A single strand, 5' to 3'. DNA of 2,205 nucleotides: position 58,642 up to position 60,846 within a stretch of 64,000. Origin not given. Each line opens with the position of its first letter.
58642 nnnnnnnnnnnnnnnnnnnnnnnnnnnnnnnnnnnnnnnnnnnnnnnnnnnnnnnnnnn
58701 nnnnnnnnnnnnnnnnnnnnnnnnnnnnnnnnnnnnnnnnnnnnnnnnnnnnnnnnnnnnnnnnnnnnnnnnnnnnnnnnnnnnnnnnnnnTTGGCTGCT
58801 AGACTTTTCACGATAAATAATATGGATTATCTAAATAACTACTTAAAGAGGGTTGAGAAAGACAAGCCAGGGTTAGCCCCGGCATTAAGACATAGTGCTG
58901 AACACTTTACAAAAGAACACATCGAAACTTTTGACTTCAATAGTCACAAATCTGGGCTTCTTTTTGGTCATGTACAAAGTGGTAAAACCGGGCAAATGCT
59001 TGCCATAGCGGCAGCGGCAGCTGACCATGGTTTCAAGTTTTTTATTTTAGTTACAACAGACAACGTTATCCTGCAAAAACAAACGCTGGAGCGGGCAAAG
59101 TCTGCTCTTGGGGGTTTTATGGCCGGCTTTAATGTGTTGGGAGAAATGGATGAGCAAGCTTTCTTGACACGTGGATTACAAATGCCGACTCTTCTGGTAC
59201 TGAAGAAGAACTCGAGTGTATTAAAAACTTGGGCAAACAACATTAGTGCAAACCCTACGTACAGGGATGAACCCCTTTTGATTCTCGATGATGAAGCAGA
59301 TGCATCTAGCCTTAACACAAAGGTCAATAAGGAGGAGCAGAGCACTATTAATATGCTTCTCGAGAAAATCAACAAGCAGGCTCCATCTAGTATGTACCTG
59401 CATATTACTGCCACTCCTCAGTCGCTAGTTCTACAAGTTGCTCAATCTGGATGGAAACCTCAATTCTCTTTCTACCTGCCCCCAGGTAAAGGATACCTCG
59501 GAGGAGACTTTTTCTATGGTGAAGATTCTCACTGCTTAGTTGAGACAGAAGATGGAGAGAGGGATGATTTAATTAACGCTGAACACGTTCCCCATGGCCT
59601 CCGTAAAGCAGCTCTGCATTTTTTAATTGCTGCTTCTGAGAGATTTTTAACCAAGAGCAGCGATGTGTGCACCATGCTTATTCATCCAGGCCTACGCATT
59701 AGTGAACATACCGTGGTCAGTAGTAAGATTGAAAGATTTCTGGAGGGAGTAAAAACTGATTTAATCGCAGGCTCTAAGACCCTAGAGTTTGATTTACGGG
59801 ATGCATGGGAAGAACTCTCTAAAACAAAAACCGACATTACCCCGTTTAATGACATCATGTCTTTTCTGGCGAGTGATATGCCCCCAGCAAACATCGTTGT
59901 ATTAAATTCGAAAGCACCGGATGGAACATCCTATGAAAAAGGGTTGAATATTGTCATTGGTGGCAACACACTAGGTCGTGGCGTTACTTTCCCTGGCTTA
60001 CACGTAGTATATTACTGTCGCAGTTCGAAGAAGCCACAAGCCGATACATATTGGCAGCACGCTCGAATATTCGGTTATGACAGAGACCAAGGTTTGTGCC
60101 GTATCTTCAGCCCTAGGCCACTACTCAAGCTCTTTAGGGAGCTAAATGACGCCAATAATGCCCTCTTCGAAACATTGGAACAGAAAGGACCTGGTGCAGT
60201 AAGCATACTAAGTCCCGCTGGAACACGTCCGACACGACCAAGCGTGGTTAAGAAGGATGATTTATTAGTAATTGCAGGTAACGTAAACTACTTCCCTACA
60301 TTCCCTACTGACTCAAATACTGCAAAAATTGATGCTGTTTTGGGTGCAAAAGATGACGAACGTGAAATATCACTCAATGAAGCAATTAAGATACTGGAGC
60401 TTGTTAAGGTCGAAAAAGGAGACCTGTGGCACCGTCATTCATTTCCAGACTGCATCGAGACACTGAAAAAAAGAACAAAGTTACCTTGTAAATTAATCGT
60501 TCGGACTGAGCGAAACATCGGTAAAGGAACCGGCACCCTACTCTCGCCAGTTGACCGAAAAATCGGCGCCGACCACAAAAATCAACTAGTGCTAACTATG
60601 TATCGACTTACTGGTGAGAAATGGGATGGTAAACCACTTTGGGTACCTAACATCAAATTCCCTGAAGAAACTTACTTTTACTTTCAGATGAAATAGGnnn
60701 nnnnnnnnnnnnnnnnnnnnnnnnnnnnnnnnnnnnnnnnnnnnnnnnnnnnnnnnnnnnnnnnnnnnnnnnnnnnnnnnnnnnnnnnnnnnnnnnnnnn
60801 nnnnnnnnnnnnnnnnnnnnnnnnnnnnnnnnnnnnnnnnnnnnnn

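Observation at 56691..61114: Four-gene plus-strand defence cassette: C5-MTase, PLD-family nuclease, Z1-type ATPase, small HEPN-like protein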

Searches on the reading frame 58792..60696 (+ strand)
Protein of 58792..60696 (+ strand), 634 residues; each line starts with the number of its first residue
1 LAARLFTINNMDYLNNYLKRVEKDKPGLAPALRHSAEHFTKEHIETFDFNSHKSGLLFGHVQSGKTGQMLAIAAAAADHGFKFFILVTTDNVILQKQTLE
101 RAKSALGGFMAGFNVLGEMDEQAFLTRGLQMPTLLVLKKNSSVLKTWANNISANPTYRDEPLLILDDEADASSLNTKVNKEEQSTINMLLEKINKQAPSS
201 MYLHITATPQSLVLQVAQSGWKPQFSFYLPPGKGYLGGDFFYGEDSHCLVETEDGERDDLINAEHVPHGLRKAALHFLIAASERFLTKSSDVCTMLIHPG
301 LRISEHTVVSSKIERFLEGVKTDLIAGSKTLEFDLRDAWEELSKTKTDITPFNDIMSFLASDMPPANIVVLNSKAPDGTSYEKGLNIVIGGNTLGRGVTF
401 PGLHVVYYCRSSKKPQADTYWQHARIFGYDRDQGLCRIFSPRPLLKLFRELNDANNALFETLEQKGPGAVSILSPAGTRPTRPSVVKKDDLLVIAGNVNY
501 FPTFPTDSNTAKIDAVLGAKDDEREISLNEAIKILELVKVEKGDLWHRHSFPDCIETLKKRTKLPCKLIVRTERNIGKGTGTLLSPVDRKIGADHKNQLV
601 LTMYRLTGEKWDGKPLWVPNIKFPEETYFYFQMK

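Call 3: search_protein_families(library=pfam, proteins=[window:58792-60696:+], max_evalue=0.1)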
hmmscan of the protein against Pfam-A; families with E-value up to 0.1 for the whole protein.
window:58792-60696:+ (634 aa): 3 families
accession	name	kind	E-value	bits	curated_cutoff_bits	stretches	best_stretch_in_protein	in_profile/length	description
PF10593.14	Z1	-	4.6e-32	111.9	25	1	270-464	2-206/228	Z1 domain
PF04851.21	ResIII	-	0.00018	21.9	22.5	1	33-210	5-163/164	Type III restriction enzyme, res subunit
PF18766.7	SWI2_SNF2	-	0.00031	20.9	26.7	1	44-210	10-156/221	SWI2/SNF2 ATPase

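Call 4: search_protein_families(library=padloc, proteins=[window:58792-60696:+], max_evalue=0.1)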
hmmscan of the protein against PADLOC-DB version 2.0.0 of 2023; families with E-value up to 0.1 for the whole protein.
window:58792-60696:+ (634 aa): 2 families
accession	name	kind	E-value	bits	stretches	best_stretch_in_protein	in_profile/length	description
PDLC03202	Helicase_II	-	1.2e-178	593.3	1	11-631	1-618/621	Type II helicase domain protein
PDLC02205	MzaC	-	1.2e-19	67.8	3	264-463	432-650/952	-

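Call 5: search_protein_families(library=ncbifam, proteins=[window:58792-60696:+], max_evalue=0.1)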
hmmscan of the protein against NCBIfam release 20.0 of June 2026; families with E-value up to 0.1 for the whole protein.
window:58792-60696:+ (634 aa): 1 family
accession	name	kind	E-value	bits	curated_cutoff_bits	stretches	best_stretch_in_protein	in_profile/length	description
NF041933.1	MzaC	equivalog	1.3e-24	86.3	1500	3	255-462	418-644/806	MZA anti-phage system associated Z1 domain-containing protein MzaC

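Call 7: search_solved_structures(query=window:58792-60696:+, max_evalue=0.01)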
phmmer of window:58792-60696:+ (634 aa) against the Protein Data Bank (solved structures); distinct sequences matched with E-value up to 0.01: 1.
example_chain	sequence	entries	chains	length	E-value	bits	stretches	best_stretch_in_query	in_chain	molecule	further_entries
6f1s_A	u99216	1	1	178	2.1e-14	56.1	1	480-630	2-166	CglIIR protein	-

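Call 25: find_homologous_proteins(query=window:58822-60696:+, max_evalue=1e-20)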
Query window:58822-60696:+ (624 aa): 5443 proteins with E <= 1e-20 among 8000 candidates; the best 120 are listed.
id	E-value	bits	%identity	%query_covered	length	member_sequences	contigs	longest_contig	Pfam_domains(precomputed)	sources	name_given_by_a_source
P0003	0.0e+0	1436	100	100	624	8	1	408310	PF10593.15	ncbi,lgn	-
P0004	0.0e+0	1280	88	100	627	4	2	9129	PF10593.15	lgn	-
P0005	0.0e+0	1224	88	96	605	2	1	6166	PF10593.15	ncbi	ncbi:restriction endonuclease, partial [Candidatus Peregrinibacteria bacterium CG10_big_fil_rev_8_21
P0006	0.0e+0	1112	77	100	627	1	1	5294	PF10593.15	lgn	-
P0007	0.0e+0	1107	76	100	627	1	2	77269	PF10593.15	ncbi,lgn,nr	ncbi:restriction endonuclease [Candidatus Giovannonibacteria bacterium]|nr:restriction endonuclease 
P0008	0.0e+0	1103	76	100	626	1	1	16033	PF10593.15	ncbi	-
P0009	0.0e+0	1091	75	100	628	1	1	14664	PF10593.15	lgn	-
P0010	0.0e+0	1090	76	100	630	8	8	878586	PF10593.15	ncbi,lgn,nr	ncbi:restriction endonuclease [Patescibacteria group bacterium]|nr:MAG: restriction endonuclease [Pa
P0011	0.0e+0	1084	75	100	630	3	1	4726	PF10593.15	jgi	jgi:hypothetical protein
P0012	0.0e+0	1083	75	100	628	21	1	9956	PF10593.15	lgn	-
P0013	0.0e+0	1081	75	100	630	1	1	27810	PF10593.15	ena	-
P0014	0.0e+0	1078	74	100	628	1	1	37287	PF10593.15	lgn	-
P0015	0.0e+0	1078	74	100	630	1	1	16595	PF10593.15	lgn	-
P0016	0.0e+0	1077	74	100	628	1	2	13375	PF10593.15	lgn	-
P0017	0.0e+0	1075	73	100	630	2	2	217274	PF10593.15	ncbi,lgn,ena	ncbi:MAG: Z1 domain-containing protein [Patescibacteria group bacterium]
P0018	0.0e+0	1073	75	100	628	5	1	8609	PF10593.15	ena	-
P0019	0.0e+0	1073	74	100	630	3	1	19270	PF10593.15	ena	-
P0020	0.0e+0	1072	74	100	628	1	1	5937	PF10593.15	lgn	-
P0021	0.0e+0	1070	74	100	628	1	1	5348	PF10593.15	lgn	-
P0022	0.0e+0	1068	74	100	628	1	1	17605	PF10593.15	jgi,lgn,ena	-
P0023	0.0e+0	1067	73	100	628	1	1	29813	PF10593.15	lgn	-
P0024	0.0e+0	1063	74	100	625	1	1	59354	PF10593.15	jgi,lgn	-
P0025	0.0e+0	1063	74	100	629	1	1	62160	PF10593.15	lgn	-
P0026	0.0e+0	1062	73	100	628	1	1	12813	PF10593.15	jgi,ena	-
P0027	0.0e+0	1062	74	100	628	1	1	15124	PF10593.15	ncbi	-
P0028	0.0e+0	1061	73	100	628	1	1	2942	PF10593.15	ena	-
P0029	0.0e+0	1060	73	100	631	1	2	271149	PF10593.15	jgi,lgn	jgi:hypothetical protein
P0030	0.0e+0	1060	73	100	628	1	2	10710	PF10593.15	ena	-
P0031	0.0e+0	1059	73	100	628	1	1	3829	PF10593.15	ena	-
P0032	0.0e+0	1057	73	100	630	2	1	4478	PF10593.15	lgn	-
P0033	0.0e+0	1055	74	100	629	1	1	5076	PF10593.15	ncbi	-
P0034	0.0e+0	1050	73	100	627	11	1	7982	PF10593.15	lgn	-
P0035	0.0e+0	1048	73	100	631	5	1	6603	PF10593.15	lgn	-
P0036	0.0e+0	1042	73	100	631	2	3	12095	PF10593.15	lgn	-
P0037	0.0e+0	1042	74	98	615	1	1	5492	PF10593.15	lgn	-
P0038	0.0e+0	1039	71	100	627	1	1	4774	PF10593.15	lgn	-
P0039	0.0e+0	1032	71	100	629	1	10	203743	PF10593.15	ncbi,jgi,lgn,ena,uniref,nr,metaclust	ncbi:hypothetical protein A3A95_04105 [Candidatus Nomurabacteria bacterium RIFCSPLOWO2_01_FULL_39_18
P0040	7.1e-289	978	70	100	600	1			PF10593.15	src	-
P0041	1.1e-286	970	69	100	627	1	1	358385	PF10593.15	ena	-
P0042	1.4e-273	927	64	100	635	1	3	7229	PF10593.15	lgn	-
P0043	3.4e-272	923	75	84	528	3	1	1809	PF10593.15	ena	-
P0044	1.3e-270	917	63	100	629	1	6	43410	PF10593.15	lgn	-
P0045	1.5e-270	917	64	99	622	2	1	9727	PF10593.15,PF04851.22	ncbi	-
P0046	1.8e-268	910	63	100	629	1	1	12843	PF10593.15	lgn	-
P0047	1.1e-267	908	62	100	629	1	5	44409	PF10593.15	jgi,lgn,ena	-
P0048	9.7e-266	901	61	100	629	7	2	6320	PF10593.15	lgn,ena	-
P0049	1.2e-265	901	62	100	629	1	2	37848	PF10593.15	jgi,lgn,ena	-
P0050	9.6e-265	898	62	100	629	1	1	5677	PF10593.15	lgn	-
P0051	2.7e-264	896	62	100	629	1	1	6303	PF10593.15,PF04851.22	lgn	-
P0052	3.2e-264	896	61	100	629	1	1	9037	PF10593.15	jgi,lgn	-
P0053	7.9e-264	895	62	100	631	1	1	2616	PF10593.15,PF04851.22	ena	-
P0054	4.8e-261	886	61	100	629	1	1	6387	PF10593.15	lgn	-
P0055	1.6e-257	874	60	100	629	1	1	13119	PF10593.15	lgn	-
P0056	6.5e-252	856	59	100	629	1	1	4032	PF10593.15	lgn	-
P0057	5.8e-247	839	59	100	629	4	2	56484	PF10593.15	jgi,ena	-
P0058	4.2e-246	836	58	100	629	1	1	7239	PF10593.15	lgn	-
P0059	1.1e-245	835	58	100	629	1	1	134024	PF10593.15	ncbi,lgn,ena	-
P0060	2.0e-244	831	57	100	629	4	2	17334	PF10593.15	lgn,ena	-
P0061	8.5e-244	829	57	100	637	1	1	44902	PF10593.15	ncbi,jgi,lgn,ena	ncbi:MAG: Z1 domain-containing protein [bacterium]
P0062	9.3e-243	825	58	100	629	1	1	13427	PF10593.15,PF18766.8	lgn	-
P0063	3.1e-240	817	55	100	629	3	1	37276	PF10593.15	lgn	-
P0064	6.3e-240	816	55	100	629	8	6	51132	PF10593.15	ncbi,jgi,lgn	jgi:hypothetical protein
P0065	2.5e-238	811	57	100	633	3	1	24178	PF10593.15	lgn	-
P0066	5.2e-238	810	56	100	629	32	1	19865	PF10593.15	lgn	-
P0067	1.4e-235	802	56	100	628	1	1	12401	PF10593.15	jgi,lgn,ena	-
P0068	1.7e-235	801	57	100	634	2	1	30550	PF10593.15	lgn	-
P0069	2.5e-232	791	57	97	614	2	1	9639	PF10593.15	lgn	-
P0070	7.2e-232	789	72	75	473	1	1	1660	PF10593.15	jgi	-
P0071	2.3e-228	778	55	100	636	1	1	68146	PF10593.15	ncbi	-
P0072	2.8e-207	708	73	67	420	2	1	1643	PF10593.15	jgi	jgi:hypothetical protein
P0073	8.6e-201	687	86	54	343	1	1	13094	PF10593.15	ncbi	-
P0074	7.7e-199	680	50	99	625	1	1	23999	PF10593.15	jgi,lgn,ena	-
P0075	4.6e-188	645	48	99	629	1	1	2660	PF10593.15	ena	-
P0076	1.7e-186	639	71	62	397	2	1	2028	PF10593.15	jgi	jgi:hypothetical protein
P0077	7.5e-184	631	74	59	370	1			PF10593.15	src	-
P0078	7.9e-182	624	77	56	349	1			PF10593.15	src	-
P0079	4.3e-181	622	48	99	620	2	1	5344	PF10593.15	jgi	-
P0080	3.4e-180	619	46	99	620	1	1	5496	PF10593.15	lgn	-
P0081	6.8e-180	618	46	99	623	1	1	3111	PF10593.15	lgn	-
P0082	9.8e-180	617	46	99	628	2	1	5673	PF10593.15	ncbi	-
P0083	2.1e-179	616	78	54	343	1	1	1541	PF10593.15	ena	-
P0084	4.2e-179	615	47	98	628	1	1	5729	PF10593.15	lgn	-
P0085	8.4e-179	614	47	98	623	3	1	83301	PF10593.15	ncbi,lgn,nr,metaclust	ncbi:MAG: hypothetical protein A2Z77_02400 [Chloroflexi bacterium RBG_13_51_36]|nr:MAG: hypothetical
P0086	1.6e-178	613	48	99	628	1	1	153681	PF10593.15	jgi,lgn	-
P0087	9.4e-178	611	47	99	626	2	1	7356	PF10593.15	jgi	-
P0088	3.3e-177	609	48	99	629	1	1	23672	PF10593.15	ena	-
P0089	4.2e-177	608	48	99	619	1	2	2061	PF10593.15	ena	-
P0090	6.8e-177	608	46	99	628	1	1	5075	PF10593.15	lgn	-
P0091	8.7e-176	604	48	99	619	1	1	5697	PF10593.15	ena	-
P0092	1.1e-175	604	47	99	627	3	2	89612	PF10593.15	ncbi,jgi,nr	ncbi:MAG: restriction endonuclease [Deltaproteobacteria bacterium]|nr:restriction endonuclease [Delt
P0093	4.3e-175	602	46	99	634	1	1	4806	PF10593.15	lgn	-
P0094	8.2e-175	601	46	98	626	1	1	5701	PF10593.15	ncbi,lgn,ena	-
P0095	7.0e-174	598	46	99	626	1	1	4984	PF10593.15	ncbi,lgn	-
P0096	1.4e-173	597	46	99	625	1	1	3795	PF10593.15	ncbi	-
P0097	7.3e-173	594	46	99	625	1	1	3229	PF10593.15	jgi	jgi:hypothetical protein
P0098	4.1e-172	592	46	99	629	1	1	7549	PF10593.15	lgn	-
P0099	4.9e-172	592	46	99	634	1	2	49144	PF10593.15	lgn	-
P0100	7.7e-172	591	47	99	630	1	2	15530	PF10593.15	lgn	-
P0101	1.9e-171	590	46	99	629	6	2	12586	PF10593.15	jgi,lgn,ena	-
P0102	2.0e-171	590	46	99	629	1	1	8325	PF10593.15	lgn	-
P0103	3.1e-171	589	46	99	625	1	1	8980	PF10593.15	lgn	-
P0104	6.5e-171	588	47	99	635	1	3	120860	PF10593.15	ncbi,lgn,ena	-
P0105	1.0e-170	587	45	99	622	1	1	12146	PF10593.15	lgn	-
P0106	1.1e-170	587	46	99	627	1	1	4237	PF10593.15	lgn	-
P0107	2.1e-170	586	46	99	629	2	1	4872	PF10593.15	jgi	jgi:hypothetical protein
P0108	2.4e-170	586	45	99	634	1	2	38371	PF10593.15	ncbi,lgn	-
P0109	2.5e-170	586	46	99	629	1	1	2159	PF10593.15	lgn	-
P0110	2.9e-170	586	46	99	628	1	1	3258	PF10593.15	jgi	jgi:hypothetical protein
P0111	3.1e-170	586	45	99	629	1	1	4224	PF10593.15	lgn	-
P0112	3.1e-170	586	47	99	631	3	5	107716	PF10593.15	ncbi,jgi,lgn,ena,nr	ncbi:MAG TPA: Z1 domain-containing protein [Candidatus Omnitrophota bacterium]|nr:Z1 domain-containi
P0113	4.0e-170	585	45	99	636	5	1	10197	PF10593.15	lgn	-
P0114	5.3e-170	585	45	99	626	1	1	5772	PF10593.15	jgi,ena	-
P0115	7.1e-170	585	46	99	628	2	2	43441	PF10593.15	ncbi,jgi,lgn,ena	ncbi:MAG: Z1 domain-containing protein [Candidatus Omnitrophota bacterium]|jgi:hypothetical protein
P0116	7.2e-170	585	45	99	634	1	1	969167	PF10593.15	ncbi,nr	ncbi:MAG: hypothetical protein KF798_01995 [Candidatus Paracaedibacteraceae bacterium]|nr:hypothetic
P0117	8.2e-170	584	45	99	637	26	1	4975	PF10593.15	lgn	-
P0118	9.4e-170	584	46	99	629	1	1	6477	PF10593.15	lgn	-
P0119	1.6e-169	583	46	99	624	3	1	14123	PF10593.15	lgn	-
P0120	1.7e-169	583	46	99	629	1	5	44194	PF10593.15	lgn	-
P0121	1.7e-169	583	45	99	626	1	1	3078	PF10593.15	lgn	-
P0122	1.8e-169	583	46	99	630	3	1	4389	PF10593.15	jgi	jgi:hypothetical protein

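Call 29: find_related_loci(query=A2, collection=genome_contigs, flank=6000)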
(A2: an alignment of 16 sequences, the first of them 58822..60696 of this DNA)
Query A2 (624 aa) in genome_contigs; peptide patterns used: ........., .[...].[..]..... (x = any residue, [..] = any of these).
430 stretches matched a pattern; 399 encode a relative of the query (tblastn E <= 1e-3); the best 80 are kept; 80 distinct loci.
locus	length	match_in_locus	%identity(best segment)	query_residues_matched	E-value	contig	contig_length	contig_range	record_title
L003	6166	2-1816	88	23-624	0e+0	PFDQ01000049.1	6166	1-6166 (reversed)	MAG: Candidatus Peregrinibacteria bacterium CG10_big_fil_rev_8_21_14_0_10_42_8 CG10_8_21_14_0.10_scaffold_15148_c, whole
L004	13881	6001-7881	76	1-624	0e+0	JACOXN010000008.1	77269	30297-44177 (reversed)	MAG: Candidatus Giovannonibacteria bacterium isolate NC_groundwater_154_Ag_S-0.1um_46_13 S4_GD2017_2_S1_scaffold_315, wh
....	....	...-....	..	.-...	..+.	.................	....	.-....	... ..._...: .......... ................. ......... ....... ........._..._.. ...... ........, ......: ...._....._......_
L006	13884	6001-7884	73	2-624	0e+0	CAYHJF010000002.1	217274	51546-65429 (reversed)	MAG TPA_asm: uncultured Candidatus Saccharibacteria bacterium isolate ERP119705_co13_650 genome assembly, contig: NODE_2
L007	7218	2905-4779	74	3-624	0e+0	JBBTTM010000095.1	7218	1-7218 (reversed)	MAG: Patescibacteria group bacterium isolate H52-bin113_1 H52_bin113_1_000000000095, whole genome shotgun sequence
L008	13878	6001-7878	75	2-624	0e+0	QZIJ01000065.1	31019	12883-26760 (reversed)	MAG: Anaerolineaceae bacterium isolate SURF_68 contig-100_2192_length_31019_read_count_157636, whole genome shotgun sequ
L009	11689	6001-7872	75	4-624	0e+0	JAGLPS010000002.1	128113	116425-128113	MAG: Candidatus Paceibacterota bacterium isolate RS_8_2 ROV157_8.bin.2.fa_2, whole genome shotgun sequence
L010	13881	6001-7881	73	1-624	0e+0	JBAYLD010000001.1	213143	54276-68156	MAG: Candidatus Paceibacterota bacterium isolate SO_2016_GW1_95 scaffold00110_OW334_2016, whole genome shotgun sequence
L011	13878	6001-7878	71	3-624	0e+0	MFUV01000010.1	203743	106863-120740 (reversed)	MAG: Candidatus Nomurabacteria bacterium RIFCSPLOWO2_01_FULL_39_18 rifcsplowo2_01_scaffold_49, whole genome shotgun sequ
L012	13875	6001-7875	75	3-624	0e+0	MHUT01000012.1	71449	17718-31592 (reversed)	MAG: Candidatus Yonathbacteria bacterium RIFCSPHIGHO2_02_FULL_44_14 rifcsphigho2_02_scaffold_308, whole genome shotgun s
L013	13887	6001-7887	56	1-624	0e+0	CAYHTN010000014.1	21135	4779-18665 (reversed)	MAG TPA_asm: uncultured Gammaproteobacteria bacterium isolate ERP119705_co15_29 genome assembly, contig: NODE_2333_lengt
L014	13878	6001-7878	56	1-621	0e+0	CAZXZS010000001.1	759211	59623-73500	MAG TPA_asm: uncultured Gammaproteobacteria bacterium isolate SRP170004_co1_262 genome assembly, contig: NODE_3_length_7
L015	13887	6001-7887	56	1-624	0e+0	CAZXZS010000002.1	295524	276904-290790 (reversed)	MAG TPA_asm: uncultured Gammaproteobacteria bacterium isolate SRP170004_co1_262 genome assembly, contig: NODE_31_length_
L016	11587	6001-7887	55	1-624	0e+0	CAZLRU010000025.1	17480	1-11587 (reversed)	MAG TPA_asm: uncultured Gammaproteobacteria bacterium isolate SRP278252_co1_130 genome assembly, contig: NODE_5545_lengt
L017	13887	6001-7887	56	1-624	0e+0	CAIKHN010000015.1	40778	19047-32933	Candidatus Uhrbacteria bacterium isolate LJ-3-15m_bin-0684 genome assembly, contig: bin-0684:15/40, whole genome shotgun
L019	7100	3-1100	87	262-624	0e+0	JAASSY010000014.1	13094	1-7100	MAG: Candidatus Parcubacteria bacterium isolate KhS_metabat.28 KhS_C1947, whole genome shotgun sequence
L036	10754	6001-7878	44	1-620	3e-168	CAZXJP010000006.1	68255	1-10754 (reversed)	MAG TPA_asm: uncultured Candidatus Saccharibacteria bacterium isolate SRP334346_co1_113 genome assembly, contig: NODE_48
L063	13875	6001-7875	43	1-620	3e-164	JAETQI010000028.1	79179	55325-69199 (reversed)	MAG: Lachnospiraceae bacterium isolate S26_Bin4 scaffold_553, whole genome shotgun sequence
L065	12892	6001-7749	46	44-620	6e-164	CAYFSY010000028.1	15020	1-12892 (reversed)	MAG TPA_asm: uncultured Paludibacteraceae bacterium isolate ERP107106_co2_264 genome assembly, contig: NODE_3573_length_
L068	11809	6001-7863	43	3-620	4e-164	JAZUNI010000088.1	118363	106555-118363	MAG: Elusimicrobiaceae bacterium isolate T1900044889_TS20190355.MAGScoT_cleanbin_000011 SGB_3240_k141_3355303, whole gen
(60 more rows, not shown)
